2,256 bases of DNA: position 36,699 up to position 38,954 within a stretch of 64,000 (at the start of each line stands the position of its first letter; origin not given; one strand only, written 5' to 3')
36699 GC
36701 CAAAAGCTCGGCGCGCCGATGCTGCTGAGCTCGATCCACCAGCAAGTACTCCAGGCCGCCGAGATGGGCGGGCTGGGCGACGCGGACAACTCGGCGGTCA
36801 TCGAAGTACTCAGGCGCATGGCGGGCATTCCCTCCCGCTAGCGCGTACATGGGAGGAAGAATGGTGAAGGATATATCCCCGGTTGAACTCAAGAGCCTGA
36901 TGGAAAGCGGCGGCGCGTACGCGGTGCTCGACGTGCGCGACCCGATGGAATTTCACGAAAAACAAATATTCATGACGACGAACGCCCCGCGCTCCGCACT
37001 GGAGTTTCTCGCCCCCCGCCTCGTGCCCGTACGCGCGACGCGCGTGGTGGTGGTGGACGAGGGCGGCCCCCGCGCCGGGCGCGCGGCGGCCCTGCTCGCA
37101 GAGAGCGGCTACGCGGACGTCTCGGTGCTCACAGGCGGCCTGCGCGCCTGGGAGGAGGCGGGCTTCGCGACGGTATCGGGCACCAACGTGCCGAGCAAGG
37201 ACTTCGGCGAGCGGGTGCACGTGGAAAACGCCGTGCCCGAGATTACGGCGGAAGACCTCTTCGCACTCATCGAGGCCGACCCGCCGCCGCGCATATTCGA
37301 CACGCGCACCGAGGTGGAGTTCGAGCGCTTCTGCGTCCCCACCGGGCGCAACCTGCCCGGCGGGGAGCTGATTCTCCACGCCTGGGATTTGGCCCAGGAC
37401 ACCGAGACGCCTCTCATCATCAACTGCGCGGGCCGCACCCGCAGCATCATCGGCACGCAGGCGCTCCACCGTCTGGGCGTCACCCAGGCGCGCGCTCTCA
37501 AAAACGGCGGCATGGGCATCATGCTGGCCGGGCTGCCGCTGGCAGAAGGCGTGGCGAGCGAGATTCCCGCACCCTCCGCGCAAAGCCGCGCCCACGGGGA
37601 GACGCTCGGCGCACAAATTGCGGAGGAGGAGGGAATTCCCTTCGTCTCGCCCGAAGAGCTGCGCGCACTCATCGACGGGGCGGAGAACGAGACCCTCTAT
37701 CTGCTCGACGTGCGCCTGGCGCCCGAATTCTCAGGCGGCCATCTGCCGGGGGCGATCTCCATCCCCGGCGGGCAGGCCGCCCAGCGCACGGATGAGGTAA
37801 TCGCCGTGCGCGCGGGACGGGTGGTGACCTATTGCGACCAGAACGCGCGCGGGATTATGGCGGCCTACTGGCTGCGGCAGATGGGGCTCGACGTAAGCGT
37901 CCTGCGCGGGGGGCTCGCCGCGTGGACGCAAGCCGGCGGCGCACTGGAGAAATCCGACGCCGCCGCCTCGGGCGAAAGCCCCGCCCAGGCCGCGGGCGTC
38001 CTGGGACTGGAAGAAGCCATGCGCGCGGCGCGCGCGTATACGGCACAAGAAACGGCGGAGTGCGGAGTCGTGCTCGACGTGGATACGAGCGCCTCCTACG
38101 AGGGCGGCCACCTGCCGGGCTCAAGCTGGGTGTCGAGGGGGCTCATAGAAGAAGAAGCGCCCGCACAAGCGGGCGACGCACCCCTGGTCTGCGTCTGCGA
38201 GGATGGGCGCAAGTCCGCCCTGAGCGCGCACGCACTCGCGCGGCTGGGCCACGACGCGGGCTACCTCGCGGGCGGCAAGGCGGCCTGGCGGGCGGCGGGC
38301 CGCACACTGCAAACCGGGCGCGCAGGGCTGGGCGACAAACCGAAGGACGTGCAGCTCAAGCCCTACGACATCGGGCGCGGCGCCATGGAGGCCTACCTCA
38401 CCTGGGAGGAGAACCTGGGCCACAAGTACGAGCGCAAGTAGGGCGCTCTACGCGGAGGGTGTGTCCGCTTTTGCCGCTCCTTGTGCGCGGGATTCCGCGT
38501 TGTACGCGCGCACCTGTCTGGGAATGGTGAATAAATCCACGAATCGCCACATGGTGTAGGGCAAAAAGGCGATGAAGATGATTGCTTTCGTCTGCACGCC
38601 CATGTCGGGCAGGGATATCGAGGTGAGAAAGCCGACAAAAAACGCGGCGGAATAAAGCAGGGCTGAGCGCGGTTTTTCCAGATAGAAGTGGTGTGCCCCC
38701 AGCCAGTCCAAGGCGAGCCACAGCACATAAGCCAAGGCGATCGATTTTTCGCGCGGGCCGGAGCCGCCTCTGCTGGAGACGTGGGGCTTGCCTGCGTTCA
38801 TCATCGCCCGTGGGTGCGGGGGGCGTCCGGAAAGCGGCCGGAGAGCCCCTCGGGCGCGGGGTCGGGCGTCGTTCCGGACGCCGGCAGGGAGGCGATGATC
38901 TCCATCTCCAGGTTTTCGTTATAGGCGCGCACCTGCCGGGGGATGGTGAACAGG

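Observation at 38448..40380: Four TM2-domain genes in tandem, three on near-identical ~525-bp direct repeats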

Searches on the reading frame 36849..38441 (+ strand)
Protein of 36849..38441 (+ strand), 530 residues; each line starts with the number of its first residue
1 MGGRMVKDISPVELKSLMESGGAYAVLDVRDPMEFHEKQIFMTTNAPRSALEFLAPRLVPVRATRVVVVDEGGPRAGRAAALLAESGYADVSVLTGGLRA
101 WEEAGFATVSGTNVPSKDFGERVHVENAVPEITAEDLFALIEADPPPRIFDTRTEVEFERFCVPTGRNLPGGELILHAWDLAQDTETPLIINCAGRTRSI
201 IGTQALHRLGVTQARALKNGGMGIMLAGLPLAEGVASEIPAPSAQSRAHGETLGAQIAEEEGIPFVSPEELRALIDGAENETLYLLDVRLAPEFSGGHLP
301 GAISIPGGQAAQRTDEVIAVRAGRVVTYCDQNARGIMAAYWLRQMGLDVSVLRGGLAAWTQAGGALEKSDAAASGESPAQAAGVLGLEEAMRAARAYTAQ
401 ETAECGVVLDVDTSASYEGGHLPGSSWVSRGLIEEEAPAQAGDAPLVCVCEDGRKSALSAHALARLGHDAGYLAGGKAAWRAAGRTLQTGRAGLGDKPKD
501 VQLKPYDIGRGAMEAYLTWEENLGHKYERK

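Call 4: search_protein_families(library=pfam, proteins=[window:36849-38441:+], max_evalue=0.01)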
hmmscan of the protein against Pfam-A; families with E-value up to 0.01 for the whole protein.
window:36849-38441:+ (530 aa): 1 family
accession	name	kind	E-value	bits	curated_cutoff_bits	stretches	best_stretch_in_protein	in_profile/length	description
PF00581.25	Rhodanese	-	6.4e-52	174.7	22.2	4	267-361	1-101/102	Rhodanese-like domain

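Call 27: search_protein_families(library=ncbifam, proteins=[window:36849-38441:+], max_evalue=0.001)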
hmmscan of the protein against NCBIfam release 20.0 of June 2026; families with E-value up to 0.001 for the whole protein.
window:36849-38441:+ (530 aa): 15 families
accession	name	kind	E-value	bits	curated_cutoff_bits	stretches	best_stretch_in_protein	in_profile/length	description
NF006444.0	PRK08762.1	equivalog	1.6e-44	152.1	449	4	5-135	13-140/387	molybdopterin-synthase adenylyltransferase MoeB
NF005902.0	PRK07878.1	equivalog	9.7e-22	77.4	647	2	8-103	288-383/392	adenylyltransferase/sulfurtransferase MoeZ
NF005646.0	PRK07411.1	equivalog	1.8e-17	63.5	633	2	258-361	276-381/390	molybdopterin-synthase adenylyltransferase MoeB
NF045521.1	rhoda_near_glyco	subfamily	9.1e-16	58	145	1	259-368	13-117/144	rhodanese homology domain-containing protein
NF001195.0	PRK00162.1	equivalog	2.7e-14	53.4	102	2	396-483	12-99/108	thiosulfate sulfurtransferase GlpE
NF041203.1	rhodanese_LYCAU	equivalog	1.1e-12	47.8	115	0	9-108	23-123/126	rhodanese-related (seleno)protein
NF007627.0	PRK10287.1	equivalog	1.9e-12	47.3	102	1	284-357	22-95/104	thiosulfate sulfurtransferase PspE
NF033833.0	rhodan_ChrE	equivalog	2e-11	43.8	120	0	5-110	1-106/108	rhodanese family chromate resistance protein ChrE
TIGR02981.1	phageshock_pspE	exception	3.1e-10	40.3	126.3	1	284-357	20-93/101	thiosulfate sulfurtransferase PspE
NF008752.0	PRK11784.1-4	equivalog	3.3e-10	39.3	266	0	284-313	20-49/357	tRNA 2-selenouridine(34) synthase MnmH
NF008557.0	PRK11493.1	equivalog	1e-09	38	250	0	64-133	88-158/281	3-mercaptopyruvate sulfurtransferase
NF001133.1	PRK00142.1-1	equivalog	4.2e-09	36.3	170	0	7-101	106-203/229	oxygen-dependent tRNA uridine(34) hydroxylase TrhO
TIGR03167.1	tRNA_sel_U_synt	equivalog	3.2e-08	33.3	219.75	0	284-307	4-27/311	tRNA 2-selenouridine(34) synthase MnmH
NF008750.0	PRK11784.1-2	equivalog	1.4e-06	27.7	241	0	279-306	12-39/346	tRNA 2-selenouridine(34) synthase MnmH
NF003703.0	PRK05320.1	equivalog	0.00042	20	331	0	261-359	107-213/280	sulfurtransferase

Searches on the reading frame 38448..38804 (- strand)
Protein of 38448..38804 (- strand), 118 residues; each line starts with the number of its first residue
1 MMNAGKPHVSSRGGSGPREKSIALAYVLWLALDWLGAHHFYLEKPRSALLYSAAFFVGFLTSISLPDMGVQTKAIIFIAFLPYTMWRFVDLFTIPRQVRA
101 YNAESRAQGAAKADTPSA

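Call 4: search_protein_families(library=pfam, proteins=[window:38448-38804:-], max_evalue=0.01)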
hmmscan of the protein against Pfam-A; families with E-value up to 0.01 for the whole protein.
window:38448-38804:- (118 aa): 1 family
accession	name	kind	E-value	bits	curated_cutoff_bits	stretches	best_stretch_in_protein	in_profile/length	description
PF05154.21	TM2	-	5.6e-11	42.9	27.9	1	19-65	2-47/51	TM2 domain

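Call 13: list_cluster_members(proteins=[P0001, P0002, window:38448-38804:-, P0006])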
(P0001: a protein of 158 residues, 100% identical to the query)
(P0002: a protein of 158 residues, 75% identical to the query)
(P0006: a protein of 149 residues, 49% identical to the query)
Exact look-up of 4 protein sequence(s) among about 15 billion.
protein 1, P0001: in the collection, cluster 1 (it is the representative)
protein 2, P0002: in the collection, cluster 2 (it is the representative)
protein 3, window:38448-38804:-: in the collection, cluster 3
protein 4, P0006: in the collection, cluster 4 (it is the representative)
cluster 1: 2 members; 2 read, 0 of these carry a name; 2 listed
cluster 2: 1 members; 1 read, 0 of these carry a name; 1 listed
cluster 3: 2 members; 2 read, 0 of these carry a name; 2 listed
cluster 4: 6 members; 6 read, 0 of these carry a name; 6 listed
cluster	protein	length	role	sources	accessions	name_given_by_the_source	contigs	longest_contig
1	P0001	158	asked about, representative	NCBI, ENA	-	-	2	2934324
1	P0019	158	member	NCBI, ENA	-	-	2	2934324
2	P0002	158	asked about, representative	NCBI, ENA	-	-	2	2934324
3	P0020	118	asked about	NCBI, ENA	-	-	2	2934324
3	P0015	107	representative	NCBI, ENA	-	-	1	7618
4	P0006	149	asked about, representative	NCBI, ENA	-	-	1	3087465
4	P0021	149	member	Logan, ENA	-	-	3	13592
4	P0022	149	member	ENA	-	-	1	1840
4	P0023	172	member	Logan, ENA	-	-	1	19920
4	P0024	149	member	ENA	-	-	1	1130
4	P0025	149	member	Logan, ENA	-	-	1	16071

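Call 25: search_protein_families(library=padloc, proteins=[window:38448-38804:-], max_evalue=0.1)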
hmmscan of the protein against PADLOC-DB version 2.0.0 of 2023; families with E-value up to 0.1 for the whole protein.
window:38448-38804:- (118 aa): 0 families

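Call 26: search_protein_families(library=phrogs, proteins=[window:38448-38804:-], max_evalue=0.01)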
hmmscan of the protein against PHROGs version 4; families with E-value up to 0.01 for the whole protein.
window:38448-38804:- (118 aa): 3 families
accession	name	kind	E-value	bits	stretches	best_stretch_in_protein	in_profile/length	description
phrog_8793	-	unknown function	2.9e-09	38.3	1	20-109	2-66/81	-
phrog_10772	-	unknown function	0.00013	23.2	1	20-61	2-48/82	-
phrog_10292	-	unknown function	0.002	19.1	1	19-105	34-123/136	-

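Call 27: search_protein_families(library=ncbifam, proteins=[window:38448-38804:-], max_evalue=0.001)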
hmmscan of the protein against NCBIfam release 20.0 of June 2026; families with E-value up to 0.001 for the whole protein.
window:38448-38804:- (118 aa): 0 families

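Call 35: find_homologous_proteins(query=window:38448-38804:-, max_evalue=0.001)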
Query window:38448-38804:- (118 aa): 2 proteins with E <= 0.001 among 8 candidates.
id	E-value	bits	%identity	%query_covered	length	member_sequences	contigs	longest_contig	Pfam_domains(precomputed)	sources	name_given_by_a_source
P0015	1.4e-60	220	99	86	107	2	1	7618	PF05154.22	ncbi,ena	-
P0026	8.4e-5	41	42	71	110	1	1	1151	PF05154.22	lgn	-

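Call 65: search_protein_representatives(protein=window:38448-38804:-)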
Query: 118 residues. Proteins with E-value up to 0.001 (for the whole library): 441; up to 1e-10: 21; up to 1e-30: 2. The best 150 are listed.
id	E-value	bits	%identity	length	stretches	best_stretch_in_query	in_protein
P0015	4.3e-61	220.3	98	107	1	16-118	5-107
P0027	2.1e-36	140.8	44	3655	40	7-31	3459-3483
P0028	1.7e-28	115.3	47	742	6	15-56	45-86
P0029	4.8e-17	78.3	41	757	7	18-62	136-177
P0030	6.2e-17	78.0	44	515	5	17-55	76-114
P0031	1.1e-16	77.2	47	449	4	18-61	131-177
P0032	1.5e-16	76.8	41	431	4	19-56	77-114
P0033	3.2e-16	75.7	33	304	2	10-105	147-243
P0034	3.3e-15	72.4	46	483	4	14-56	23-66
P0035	4.9e-15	71.9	44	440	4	16-56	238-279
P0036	1.2e-14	70.7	44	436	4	19-62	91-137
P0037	4.1e-12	62.5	44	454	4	19-52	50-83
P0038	8.7e-12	61.4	45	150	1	18-104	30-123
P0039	1.2e-11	61.0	41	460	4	14-54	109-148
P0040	1.7e-11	60.5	44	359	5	16-61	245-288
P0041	2.0e-11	60.3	33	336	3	16-107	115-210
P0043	3.4e-11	59.5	34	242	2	18-105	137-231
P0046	7.3e-11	58.4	44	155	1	19-108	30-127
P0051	3.0e-10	56.4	31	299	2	19-109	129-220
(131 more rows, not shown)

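Call 67: list_cluster_members(proteins=[P0031, P0033, P0046, P0028, P0041, P0043])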
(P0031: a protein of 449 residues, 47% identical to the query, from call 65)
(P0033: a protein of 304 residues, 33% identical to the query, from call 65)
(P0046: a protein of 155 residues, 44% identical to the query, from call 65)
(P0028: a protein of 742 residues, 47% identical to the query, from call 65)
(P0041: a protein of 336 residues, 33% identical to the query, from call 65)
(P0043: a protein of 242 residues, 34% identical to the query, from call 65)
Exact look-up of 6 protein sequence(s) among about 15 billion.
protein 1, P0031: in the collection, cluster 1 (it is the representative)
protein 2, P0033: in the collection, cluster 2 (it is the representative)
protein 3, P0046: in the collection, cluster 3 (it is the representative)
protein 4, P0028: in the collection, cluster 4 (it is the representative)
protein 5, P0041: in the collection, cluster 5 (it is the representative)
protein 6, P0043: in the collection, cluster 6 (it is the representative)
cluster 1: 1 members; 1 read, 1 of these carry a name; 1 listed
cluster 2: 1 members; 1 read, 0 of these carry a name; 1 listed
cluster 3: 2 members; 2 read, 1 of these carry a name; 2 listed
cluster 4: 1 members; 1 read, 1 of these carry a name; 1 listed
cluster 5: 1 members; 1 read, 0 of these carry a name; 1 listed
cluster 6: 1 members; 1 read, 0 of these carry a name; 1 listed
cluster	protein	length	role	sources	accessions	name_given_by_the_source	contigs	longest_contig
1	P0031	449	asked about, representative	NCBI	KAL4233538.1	hypothetical protein ACF0H5_008218 [Mactra antiquata]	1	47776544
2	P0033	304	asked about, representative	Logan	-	-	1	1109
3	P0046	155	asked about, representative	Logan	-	-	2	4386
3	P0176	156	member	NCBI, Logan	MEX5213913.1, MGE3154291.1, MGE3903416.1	MAG: TM2 domain-containing protein [Nitrospiraceae bacterium]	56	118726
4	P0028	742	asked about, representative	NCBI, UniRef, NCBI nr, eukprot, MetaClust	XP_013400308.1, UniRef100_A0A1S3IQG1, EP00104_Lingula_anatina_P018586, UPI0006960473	uncharacterized protein LOC106166326 [Lingula anatina] | Uncharacterized protein LOC106166326 n=1 Tax=Lingula anatina TaxID=7574 ... | XP_013400308.1 uncharacterized protein LOC106166326 [Lingula anatina]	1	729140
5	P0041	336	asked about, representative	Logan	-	-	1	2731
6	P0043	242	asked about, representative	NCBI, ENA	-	-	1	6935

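Call 68: search_protein_families(library=pfam, proteins=[P0031, P0033, P0041, P0043, P0046, P0051], max_evalue=0.001)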
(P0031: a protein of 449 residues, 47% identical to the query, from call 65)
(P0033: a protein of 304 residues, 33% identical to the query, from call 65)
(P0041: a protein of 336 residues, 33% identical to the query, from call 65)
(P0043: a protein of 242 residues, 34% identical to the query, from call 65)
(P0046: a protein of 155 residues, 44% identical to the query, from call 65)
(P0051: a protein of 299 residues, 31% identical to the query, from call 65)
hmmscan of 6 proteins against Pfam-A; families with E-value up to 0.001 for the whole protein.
P0031 (449 aa): 1 family
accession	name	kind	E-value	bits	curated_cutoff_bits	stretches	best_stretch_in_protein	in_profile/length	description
PF05154.21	TM2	-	3.2e-51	171.8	27.9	4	132-180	2-51/51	TM2 domain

P0033 (304 aa): 1 family
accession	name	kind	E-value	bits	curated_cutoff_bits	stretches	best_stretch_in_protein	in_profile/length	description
PF05154.21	TM2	-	4.1e-22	78.6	27.9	2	156-199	2-46/51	TM2 domain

P0041 (336 aa): 1 family
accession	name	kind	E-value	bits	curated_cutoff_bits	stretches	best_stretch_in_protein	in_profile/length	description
PF05154.21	TM2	-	2.8e-25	88.7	27.9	3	3-45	2-44/51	TM2 domain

P0043 (242 aa): 2 families
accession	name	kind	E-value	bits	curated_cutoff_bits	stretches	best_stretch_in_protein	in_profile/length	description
PF05154.21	TM2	-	7.1e-19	68.2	27.9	2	137-180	1-46/51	TM2 domain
PF11457.13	DUF3021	-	0.00031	21.4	24.7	1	21-118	33-130/130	Protein of unknown function (DUF3021)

P0046 (155 aa): 1 family
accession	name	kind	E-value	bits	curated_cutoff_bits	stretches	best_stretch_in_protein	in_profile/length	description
PF05154.21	TM2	-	1.6e-13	51.1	27.9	1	31-77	3-50/51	TM2 domain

P0051 (299 aa): 1 family
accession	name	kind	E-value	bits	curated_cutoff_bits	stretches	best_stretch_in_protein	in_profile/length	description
PF05154.21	TM2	-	2.4e-19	69.7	27.9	2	129-169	2-41/51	TM2 domain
